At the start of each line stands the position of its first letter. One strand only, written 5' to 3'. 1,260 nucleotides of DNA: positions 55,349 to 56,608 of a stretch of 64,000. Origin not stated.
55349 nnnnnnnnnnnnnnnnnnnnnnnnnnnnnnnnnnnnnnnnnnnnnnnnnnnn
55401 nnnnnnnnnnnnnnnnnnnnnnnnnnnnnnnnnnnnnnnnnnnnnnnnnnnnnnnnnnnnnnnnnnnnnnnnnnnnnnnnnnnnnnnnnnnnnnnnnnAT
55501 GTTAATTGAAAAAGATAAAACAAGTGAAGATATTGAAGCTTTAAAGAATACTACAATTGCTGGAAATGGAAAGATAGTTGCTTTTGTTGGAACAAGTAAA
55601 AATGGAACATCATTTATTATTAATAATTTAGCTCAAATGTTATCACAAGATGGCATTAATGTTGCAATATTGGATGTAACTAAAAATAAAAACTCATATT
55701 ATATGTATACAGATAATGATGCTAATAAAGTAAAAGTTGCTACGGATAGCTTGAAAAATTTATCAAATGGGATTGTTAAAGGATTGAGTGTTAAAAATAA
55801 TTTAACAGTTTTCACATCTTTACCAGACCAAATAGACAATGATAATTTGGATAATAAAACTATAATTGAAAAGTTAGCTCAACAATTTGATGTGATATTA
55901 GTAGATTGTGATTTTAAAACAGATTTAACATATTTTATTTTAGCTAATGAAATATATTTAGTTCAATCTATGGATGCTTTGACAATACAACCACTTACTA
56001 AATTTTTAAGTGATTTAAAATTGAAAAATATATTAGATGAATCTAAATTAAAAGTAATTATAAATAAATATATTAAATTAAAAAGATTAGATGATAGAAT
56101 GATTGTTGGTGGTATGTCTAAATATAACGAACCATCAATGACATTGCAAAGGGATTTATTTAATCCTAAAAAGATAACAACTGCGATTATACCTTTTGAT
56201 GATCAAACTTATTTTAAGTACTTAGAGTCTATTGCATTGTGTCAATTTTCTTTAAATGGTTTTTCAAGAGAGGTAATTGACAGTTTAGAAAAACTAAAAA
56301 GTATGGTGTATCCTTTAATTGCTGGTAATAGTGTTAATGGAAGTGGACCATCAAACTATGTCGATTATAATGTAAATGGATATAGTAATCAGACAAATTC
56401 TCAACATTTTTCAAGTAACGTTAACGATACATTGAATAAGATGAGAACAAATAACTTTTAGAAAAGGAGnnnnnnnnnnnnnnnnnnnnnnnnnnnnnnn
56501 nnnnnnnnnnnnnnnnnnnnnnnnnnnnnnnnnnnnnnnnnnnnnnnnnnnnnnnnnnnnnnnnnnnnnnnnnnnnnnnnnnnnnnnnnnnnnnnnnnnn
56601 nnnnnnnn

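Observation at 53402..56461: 1019-aa protein combining a receiver-like domain, a prion-like Q/N/Y region, two AT-hooks and a ParA/MinD-like domain without the Walker A lysine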

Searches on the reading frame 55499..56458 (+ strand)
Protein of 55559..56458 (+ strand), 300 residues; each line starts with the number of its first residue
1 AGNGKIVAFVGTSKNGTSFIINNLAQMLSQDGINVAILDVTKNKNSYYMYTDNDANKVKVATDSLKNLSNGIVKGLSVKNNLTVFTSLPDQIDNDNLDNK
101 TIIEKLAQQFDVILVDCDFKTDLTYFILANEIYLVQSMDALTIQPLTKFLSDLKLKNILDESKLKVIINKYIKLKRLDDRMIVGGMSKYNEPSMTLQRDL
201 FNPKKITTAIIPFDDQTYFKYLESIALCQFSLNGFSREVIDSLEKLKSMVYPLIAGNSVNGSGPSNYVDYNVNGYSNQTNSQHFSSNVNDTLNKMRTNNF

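Call 5: search_protein_families(library=ncbifam, proteins=[window:55559-56458:+], max_evalue=1)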
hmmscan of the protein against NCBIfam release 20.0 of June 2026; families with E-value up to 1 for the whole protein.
window:55559-56458:+ (300 aa): 4 families
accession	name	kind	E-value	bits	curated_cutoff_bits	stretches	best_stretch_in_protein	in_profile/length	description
NF011064.0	PRK14494.1-3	equivalog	0.022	14.1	418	1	5-59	2-53/244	putative molybdopterin-guanine dinucleotide biosynthesis protein MobB/FeS domain-containing protein protein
TIGR01007.1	eps_fam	subfamily_domain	0.035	13.7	108.05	1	13-117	27-135/204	polysaccharide biosynthesis tyrosine autokinase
TIGR00176.1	mobB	equivalog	0.071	13.1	76.2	1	6-116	1-96/155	molybdopterin-guanine dinucleotide biosynthesis protein B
TIGR03029.1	EpsG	equivalog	0.092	11.9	313.8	1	5-117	104-220/274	chain length determinant protein tyrosine kinase EpsG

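Call 6: search_solved_structures(query=window:55559-56458:+, max_evalue=10, show_alignments=3)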
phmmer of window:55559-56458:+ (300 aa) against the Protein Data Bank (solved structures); distinct sequences matched with E-value up to 10: 1.
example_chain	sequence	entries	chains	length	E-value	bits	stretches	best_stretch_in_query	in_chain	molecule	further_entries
4mna_A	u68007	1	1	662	0.012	18.3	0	224-267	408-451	LRR receptor-like serine/threonine-protein kinase FLS2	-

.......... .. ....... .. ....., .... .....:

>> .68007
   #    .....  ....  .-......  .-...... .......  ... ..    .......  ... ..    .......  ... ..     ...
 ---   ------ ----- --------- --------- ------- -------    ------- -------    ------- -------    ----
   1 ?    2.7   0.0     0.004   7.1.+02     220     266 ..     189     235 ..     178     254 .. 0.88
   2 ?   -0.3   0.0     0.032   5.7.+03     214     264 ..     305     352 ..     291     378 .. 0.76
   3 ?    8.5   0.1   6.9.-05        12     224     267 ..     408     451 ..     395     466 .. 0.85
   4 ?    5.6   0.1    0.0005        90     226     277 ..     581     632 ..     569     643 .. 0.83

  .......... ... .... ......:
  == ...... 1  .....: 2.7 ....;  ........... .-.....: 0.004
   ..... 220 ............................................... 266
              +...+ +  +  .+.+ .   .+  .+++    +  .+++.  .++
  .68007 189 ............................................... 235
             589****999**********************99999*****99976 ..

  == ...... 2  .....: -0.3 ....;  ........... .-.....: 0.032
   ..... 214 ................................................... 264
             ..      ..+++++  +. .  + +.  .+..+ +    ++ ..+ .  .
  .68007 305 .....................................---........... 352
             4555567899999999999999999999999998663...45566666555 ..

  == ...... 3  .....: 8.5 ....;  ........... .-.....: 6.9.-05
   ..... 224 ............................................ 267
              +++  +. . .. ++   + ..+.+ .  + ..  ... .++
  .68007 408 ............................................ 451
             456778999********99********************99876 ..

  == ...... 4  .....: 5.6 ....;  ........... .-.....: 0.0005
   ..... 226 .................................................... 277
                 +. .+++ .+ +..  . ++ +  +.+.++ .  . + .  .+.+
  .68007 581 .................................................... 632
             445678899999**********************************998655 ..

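Call 9: find_homologous_proteins(query=window:55529-56368:+, max_evalue=0.001)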
Query window:55529-56368:+ (280 aa): 436 proteins with E <= 0.001 among 1463 candidates; the best 120 are listed.
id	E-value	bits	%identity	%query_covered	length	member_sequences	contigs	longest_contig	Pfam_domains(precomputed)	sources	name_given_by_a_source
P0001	1.7e-117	409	70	92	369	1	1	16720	-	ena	-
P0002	5.1e-110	385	64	97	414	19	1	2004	-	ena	-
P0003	1.8e-109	383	67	93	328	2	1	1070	-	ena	-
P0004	6.6e-104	365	66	93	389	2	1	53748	PF01656.30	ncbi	-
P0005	5.5e-103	362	62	97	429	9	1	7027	-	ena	-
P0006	4.7e-102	359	64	93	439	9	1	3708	-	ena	-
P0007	2.5e-101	356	64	95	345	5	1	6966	-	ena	-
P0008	1.7e-100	354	63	94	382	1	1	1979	-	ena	-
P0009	3.3e-100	353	63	94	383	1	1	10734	-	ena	-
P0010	1.0e-99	351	62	94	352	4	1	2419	-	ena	-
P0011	1.3e-98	348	65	92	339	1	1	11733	-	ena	-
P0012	2.7e-98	346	62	90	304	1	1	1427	-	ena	-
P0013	2.9e-97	343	61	90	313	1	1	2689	-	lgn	-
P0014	3.2e-97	343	62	90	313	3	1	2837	-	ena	-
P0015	3.2e-97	343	61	90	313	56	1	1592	-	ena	-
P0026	8.8e-82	292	50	93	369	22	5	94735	-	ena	-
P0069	1.8e-77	278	52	92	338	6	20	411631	-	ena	-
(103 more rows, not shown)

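Call 10: find_related_loci(query=window:55529-56368:+, collection=genome_contigs, flank=8000)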
Query window:55529-56368:+ (280 aa) in genome_contigs; peptide patterns used: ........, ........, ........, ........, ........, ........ (x = any residue, [..] = any of these).
101 stretches matched a pattern; 1 encode a relative of the query (tblastn E <= 1e-3); 1 distinct loci.
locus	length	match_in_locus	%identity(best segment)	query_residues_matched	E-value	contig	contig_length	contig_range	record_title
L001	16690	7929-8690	51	15-269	2e-84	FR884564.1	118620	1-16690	Clostridium sp. CAG:575 genomic scaffold, scf257, whole genome shotgun sequence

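Call 14: find_encoding_contigs(protein=P0069, flank=8000, max_places=2)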
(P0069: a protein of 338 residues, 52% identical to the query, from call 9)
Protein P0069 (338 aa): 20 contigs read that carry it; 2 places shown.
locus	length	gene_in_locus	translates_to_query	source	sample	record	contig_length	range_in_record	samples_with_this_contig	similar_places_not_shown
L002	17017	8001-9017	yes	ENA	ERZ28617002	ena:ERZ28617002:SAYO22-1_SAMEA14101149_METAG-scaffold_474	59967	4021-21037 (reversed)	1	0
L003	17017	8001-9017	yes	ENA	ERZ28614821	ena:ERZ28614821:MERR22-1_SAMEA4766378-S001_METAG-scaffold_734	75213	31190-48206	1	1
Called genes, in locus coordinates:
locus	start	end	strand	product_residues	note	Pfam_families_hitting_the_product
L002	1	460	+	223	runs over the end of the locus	PF22570:LiaF-TM, PF09922:LiaF-like_C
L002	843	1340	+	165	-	PF00588:SpoU_methylase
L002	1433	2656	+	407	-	PF00579:tRNA-synt_1b, PF22421:SYY_C-terminal, PF01479:S4 (weak)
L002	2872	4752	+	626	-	PF00128:Alpha-amylase, PF14701:hDGE_amylase (faint), PF16657:Malt_amylase_C (faint)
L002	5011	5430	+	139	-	-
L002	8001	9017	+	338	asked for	-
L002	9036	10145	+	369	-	PF00990:GGDEF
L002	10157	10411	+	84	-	PF06135:IreB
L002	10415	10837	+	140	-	PF03652:RuvX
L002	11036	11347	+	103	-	PF06949:DUF1292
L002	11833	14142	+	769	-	PF00664:ABC_membrane, PF00005:ABC_tran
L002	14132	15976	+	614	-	PF00664:ABC_membrane, PF00005:ABC_tran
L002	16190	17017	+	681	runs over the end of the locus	PF17191:RecG_wedge, PF00176:SNF2-rel_dom (faint), PF04851:ResIII, PF00270:DEAD, PF00271:Helicase_C, PF19833:RecG_dom3_C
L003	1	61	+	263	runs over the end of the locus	PF06182:ABC2_membrane_6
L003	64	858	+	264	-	PF06182:ABC2_membrane_6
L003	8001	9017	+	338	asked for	-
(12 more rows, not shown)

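Call 15: find_encoding_contigs(protein=P0026, flank=8000, max_places=2)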
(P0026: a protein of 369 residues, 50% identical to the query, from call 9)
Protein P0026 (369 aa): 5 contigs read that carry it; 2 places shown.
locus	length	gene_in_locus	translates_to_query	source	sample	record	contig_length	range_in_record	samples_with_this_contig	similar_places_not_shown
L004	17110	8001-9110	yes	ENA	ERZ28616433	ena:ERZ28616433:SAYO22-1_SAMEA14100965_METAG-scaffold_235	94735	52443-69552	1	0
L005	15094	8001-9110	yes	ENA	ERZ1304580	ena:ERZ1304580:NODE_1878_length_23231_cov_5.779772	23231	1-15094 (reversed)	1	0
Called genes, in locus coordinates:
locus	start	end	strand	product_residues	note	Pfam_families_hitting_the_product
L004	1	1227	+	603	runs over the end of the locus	PF00009:GTP_EFTU, PF01926:MMR_HSR1 (weak), PF22042:EF-G_D2, PF03144:GTP_EFTU_D2, PF00679:EFG_C, PF21018:BipA_C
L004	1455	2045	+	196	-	PF01596:Methyltransf_3, PF08704:GCD14 (faint), PF01135:PCMT, PF02475:TRM5-TYW2_MTfase, PF13847:Methyltransf_31, PF13578:Methyltransf_24, PF13649:Methyltransf_25 (weak)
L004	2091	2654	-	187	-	PF06541:ABC_trans_CmpB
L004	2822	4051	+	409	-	PF01136:Peptidase_U32, PF16325:Peptidase_U32_C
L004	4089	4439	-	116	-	PF04018:VCA0040-like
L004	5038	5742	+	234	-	PF04542:Sigma70_r2, PF04545:Sigma70_r4, PF01381:HTH_3 (faint)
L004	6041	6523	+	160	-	-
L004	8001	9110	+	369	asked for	-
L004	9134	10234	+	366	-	PF00990:GGDEF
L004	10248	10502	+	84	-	PF06135:IreB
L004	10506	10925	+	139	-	PF03652:RuvX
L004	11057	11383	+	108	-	PF06949:DUF1292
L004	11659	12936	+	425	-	PF14903:WG_beta_rep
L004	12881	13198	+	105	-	PF14903:WG_beta_rep (faint)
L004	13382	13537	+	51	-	PF04551:GcpE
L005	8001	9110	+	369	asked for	-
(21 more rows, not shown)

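Call 21: find_related_loci(query=A1, collection=genome_contigs, flank=10000)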
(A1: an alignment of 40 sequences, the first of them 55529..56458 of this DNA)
Query A1 (310 aa) in genome_contigs; peptide patterns used: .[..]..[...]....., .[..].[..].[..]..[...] (x = any residue, [..] = any of these).
600 stretches matched a pattern (row limit reached: there are more); 590 encode a relative of the query (tblastn E <= 1e-3); the best 80 are kept; 80 distinct loci.
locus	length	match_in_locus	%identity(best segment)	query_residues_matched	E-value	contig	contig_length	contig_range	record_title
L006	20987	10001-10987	61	7-310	3e-133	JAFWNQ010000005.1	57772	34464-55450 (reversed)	MAG: Clostridia bacterium isolate RGIG5904 Sheep_Jejunum.Co__c175838, whole genome shotgun sequence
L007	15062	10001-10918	63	7-310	4e-128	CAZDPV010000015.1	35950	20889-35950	MAG TPA_asm: uncultured Clostridium sp. isolate SRP286056_co2_336 genome assembly, contig: NODE_1552_length_35950_cov_28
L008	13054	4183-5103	64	7-310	2e-126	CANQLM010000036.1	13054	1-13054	MAG: uncultured Clostridia bacterium isolate Lapin-015__bin57 genome assembly, contig: Lapin-015__NODE_4761_length_13054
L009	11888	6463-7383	65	7-310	9e-127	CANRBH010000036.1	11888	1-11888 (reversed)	MAG: uncultured Clostridia bacterium isolate Lapin-030__bin100 genome assembly, contig: Lapin-030__NODE_7179_length_1188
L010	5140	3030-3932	62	10-308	4e-124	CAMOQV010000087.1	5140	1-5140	MAG: uncultured Clostridia bacterium isolate SRR873606_bin.71_metaWRAP_v1.3_MAG genome assembly, contig: NODE_50026_leng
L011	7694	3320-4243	63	7-310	1e-123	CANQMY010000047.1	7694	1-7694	MAG: uncultured Clostridia bacterium isolate Lapin-013__bin44 genome assembly, contig: Lapin-013__NODE_5629_length_7694_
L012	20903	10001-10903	62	10-310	3e-122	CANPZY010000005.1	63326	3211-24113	MAG: uncultured Clostridia bacterium isolate Lapin-005__bin108 genome assembly, contig: Lapin-005__NODE_523_length_63326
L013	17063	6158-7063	62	10-310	1e-122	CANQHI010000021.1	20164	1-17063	MAG: uncultured Clostridia bacterium isolate Lapin-028__bin79 genome assembly, contig: Lapin-028__NODE_2935_length_20164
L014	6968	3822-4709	62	15-308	3e-118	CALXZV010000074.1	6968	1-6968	MAG: uncultured Clostridia bacterium isolate BRZ_EL__bin65 genome assembly, contig: BRZ_EL__NODE_11396_length_6968_cov_8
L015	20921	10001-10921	60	4-308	5e-117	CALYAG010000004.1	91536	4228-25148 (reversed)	MAG: uncultured Clostridia bacterium isolate BRZ_HP__bin8 genome assembly, contig: BRZ_HP__NODE_391_length_91536_cov_52.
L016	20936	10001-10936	61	7-308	3e-116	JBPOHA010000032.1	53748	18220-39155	MAG: Bacillota bacterium isolate MAG_59 c_000000077858, whole genome shotgun sequence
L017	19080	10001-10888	62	15-308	7e-116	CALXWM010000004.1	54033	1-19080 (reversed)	MAG: uncultured Clostridia bacterium isolate BRZ_ES__bin83 genome assembly, contig: BRZ_ES__NODE_976_length_54033_cov_29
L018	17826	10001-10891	61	15-308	6e-115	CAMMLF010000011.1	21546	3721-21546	MAG: uncultured Clostridium sp. isolate ERR7167042_bin.4_MetaWRAP_v1.1_MAG genome assembly, contig: NODE_614_length_2154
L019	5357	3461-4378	61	10-308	5e-114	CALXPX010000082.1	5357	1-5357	MAG: uncultured Clostridia bacterium isolate BRZ_PA__bin125 genome assembly, contig: BRZ_PA__NODE_25031_length_5357_cov_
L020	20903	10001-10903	59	10-308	4e-113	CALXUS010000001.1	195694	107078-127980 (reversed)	MAG: uncultured Clostridia bacterium isolate BRZ_IL__bin4 genome assembly, contig: BRZ_IL__NODE_48_length_195694_cov_10.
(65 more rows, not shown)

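Call 27: search_solved_structures(query=A3, max_evalue=1, show_alignments=3)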
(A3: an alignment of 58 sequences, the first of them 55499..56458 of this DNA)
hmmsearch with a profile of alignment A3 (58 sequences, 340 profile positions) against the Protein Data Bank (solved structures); distinct sequences matched with E-value up to 1: 0.

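Call 32: predict_structure(alignment_id=A3)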
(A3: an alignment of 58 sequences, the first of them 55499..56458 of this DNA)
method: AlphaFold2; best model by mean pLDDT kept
length: 320 residues; sequences in the alignment: 58
mean_pLDDT: 82.2   pTM: 0.77
mean pLDDT of the five models: 82.2, 81.4, 81.1, 80.0, 80.0
residues with pLDDT >= 90: 194; 70-90: 59; 50-70: 16; < 50: 51
segments of 3 or more residues with pLDDT < 50: 1-20, 276-304
pLDDT, mean of each block of 10 residues (from residue 1): 43 39 85 88 95 96 92 94 95 93 93 78 96 96 96 92 92 96 94 83 94 87 95 89 89 92 95 56 39 38 51 67
secondary structure, 60 per line:
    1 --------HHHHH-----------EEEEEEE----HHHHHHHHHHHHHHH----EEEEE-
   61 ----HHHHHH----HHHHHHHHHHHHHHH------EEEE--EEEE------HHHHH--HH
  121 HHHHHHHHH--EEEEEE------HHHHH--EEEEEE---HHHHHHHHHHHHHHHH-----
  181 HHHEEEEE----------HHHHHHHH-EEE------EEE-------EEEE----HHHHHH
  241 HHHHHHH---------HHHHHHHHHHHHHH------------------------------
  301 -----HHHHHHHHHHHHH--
elements in order: H9-13 E25-31 H36-50 E55-59 H65-70 H75-89 E96-99 E102-105 H112-116 H119-129 E132-137 H144-148 E151-156 H160-175 E184-188 H199-206 E208-210 E217-219 E227-230 H235-247 H257-270 H306-318

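Call 36: fold_search(model_id=the predicted structure, library=pdb)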
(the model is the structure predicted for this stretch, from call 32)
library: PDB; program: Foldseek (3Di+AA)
matches with E <= 10: 1718; with E <= 0.001: 254
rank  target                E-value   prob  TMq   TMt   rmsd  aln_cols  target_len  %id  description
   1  3ea0_B                2.9e-09  1.00  0.57  0.74   3.5       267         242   17  Crystal Structure of ParA Family ATPase from Chlorobium tepidum TLS (released 2008-09-23)
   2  3ea0_A                1.0e-08  1.00  0.58  0.75   3.4       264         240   17  Crystal Structure of ParA Family ATPase from Chlorobium tepidum TLS (released 2008-09-23)
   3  5tvk_B                1.1e-08  1.00  0.53  0.67   4.9       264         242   16  Crystal Structure of putative plasmid partition protein (BB_S35) from Borrelia burgdorferi B31 bound to AMPPNP (released 2016-11-23)
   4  6yay_A                1.1e-08  1.00  0.47  0.61   6.0       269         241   14  Crystal structure of a Selenium-derivatized complex of the bacterial cellulose secretion regulators BcsR and BcsQ, cry (released 2021-02-24)
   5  4v02_B                1.7e-08  1.00  0.54  0.70   5.2       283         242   17  MinC:MinD cell division protein complex, Aquifex aeolicus (released 2015-01-14)
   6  6yay_B                2.1e-08  1.00  0.50  0.64   5.7       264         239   14  Crystal structure of a Selenium-derivatized complex of the bacterial cellulose secretion regulators BcsR and BcsQ, cry (released 2021-02-24)
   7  6yar_A                2.7e-08  1.00  0.47  0.59   6.0       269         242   14  Crystal structure of a Selenium-derivatized complex of the bacterial cellulose secretion regulators BcsR and BcsQ, cry (released 2021-02-24)
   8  6yb5_A                2.9e-08  1.00  0.48  0.61   5.8       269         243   14  Orthorhombic crystal structure of a native BcsRQ complex crystallized in the presence of ADP (released 2021-02-24)
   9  4v02_A                4.4e-08  1.00  0.53  0.67   5.4       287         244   18  MinC:MinD cell division protein complex, Aquifex aeolicus (released 2015-01-14)
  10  5tvk_A                6.8e-08  1.00  0.53  0.69   4.6       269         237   17  Crystal Structure of putative plasmid partition protein (BB_S35) from Borrelia burgdorferi B31 bound to AMPPNP (released 2016-11-23)
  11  6ybb_A                7.6e-08  1.00  0.47  0.59   5.5       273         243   15  Crystal structure of a native BcsE (217-523) - BcsR-BcsQ (R156E mutant) complex with c-di-GMP and ATP bound (released 2021-02-24)
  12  7npe_C                9.1e-08  1.00  0.52  0.43   6.9       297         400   13  Vibrio cholerae ParA2-ADP (released 2021-07-21)
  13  3fwy_A                1.7e-07  1.00  0.51  0.60   6.7       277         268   14  Crystal structure of the L protein of Rhodobacter sphaeroides light-independent protochlorophyllide reductase (BchL) w (released 2009-03-24)
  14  6yar_B                1.8e-07  1.00  0.46  0.58   6.1       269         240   14  Crystal structure of a Selenium-derivatized complex of the bacterial cellulose secretion regulators BcsR and BcsQ, cry (released 2021-02-24)
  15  3k9h_A                1.9e-07  1.00  0.47  0.63   6.9       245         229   17  Crystal structure of a plasmid partition protein from borrelia burgdorferi at 2.25A resolution (released 2009-11-03)
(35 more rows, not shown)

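Call 39: search_protein_families(library=pfam, alignment_id=A3, max_evalue=0.1)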
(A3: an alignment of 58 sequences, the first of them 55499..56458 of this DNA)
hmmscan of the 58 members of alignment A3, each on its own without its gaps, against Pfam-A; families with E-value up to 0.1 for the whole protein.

A. member 1, window:55499-56458:+ (320 aa): 5 families
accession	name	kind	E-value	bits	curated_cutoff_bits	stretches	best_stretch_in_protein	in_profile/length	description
PF01656.29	CbiA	-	0.00016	22.1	25.4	1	125-193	22-85/125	CobQ/CobB/MinD/ParA nucleotide binding domain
PF09140.17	MipZ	-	0.00045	20.1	20.7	1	35-141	12-111/262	ATPase MipZ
PF03205.20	MobB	-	0.038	14.3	26.6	1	26-136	1-97/133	Molybdopterin guanine dinucleotide synthesis protein B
PF08008.17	Viral_cys_rich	-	0.082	13.4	25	0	86-119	38-71/83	Viral cysteine rich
PF03308.22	MeaB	-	0.094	12.1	23.1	0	19-60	28-69/273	Methylmalonyl Co-A mutase-associated GTPase MeaB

B. families by the number of members that match (of 58 scanned): 37 families (the first 25 are shown)
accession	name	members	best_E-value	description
PF01656.29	CbiA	44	4.4e-06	CobQ/CobB/MinD/ParA nucleotide binding domain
PF01343.23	Peptidase_S49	27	0.0012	Peptidase family S49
PF09140.17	MipZ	11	0.00045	ATPase MipZ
PF03358.20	FMN_red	11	0.032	NADPH-dependent FMN reductase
PF02178.24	AT_hook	4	0.00014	AT hook motif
PF15704.10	Mt_ATP_synt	3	0.0048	Mitochondrial ATP synthase subunit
PF20961.2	phiKZ_gp29PR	3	0.011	Bacteriophage phiKZ, gp29PR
PF08855.15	DUF1825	2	0.0016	Domain of unknown function (DUF1825)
PF19044.6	P-loop_TraG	2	0.0042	TraG P-loop domain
PF08953.17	DUF1899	2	0.0066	Domain of unknown function (DUF1899)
PF12707.14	DUF3804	2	0.012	Protein of unknown function (DUF3804)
PF03308.22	MeaB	2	0.041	Methylmalonyl Co-A mutase-associated GTPase MeaB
PF11441.14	MxiM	2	0.094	Pilot protein MxiM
PF12846.13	AAA_10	1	0.0061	AAA-like domain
PF13113.11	DUF3970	1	0.0076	Protein of unknown function (DUF3970)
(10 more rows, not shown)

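Call 56: search_protein_representatives(alignment_id=A3)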
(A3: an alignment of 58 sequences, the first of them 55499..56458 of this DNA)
Query: 58 sequences, 340 profile positions. Proteins with E-value up to 0.001 (for the whole library): 429; up to 1e-10: 326; up to 1e-30: 188. The best 150 are listed.
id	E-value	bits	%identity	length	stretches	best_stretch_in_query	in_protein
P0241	8.7e-151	517.9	-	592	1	16-340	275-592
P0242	3.7e-150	515.8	-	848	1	9-340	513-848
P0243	5.2e-148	508.8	-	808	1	11-340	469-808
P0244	2.1e-144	496.9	-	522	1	7-340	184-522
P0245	2.6e-144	496.6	-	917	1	17-340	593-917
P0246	2.3e-143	493.5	-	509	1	11-340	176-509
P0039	1.4e-141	487.6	-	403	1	6-313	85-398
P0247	1.9e-141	487.2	-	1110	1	5-340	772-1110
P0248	2.1e-141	487.1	-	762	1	11-340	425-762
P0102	4.5e-141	486.0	-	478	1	7-340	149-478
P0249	5.2e-141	485.8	-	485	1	9-340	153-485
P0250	1.2e-140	484.6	-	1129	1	11-340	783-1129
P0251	4.7e-140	482.6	-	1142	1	11-339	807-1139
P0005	6.7e-140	482.1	-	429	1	13-340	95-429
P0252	8.8e-140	481.7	-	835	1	12-339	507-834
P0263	2.2e-137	473.8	-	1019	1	9-340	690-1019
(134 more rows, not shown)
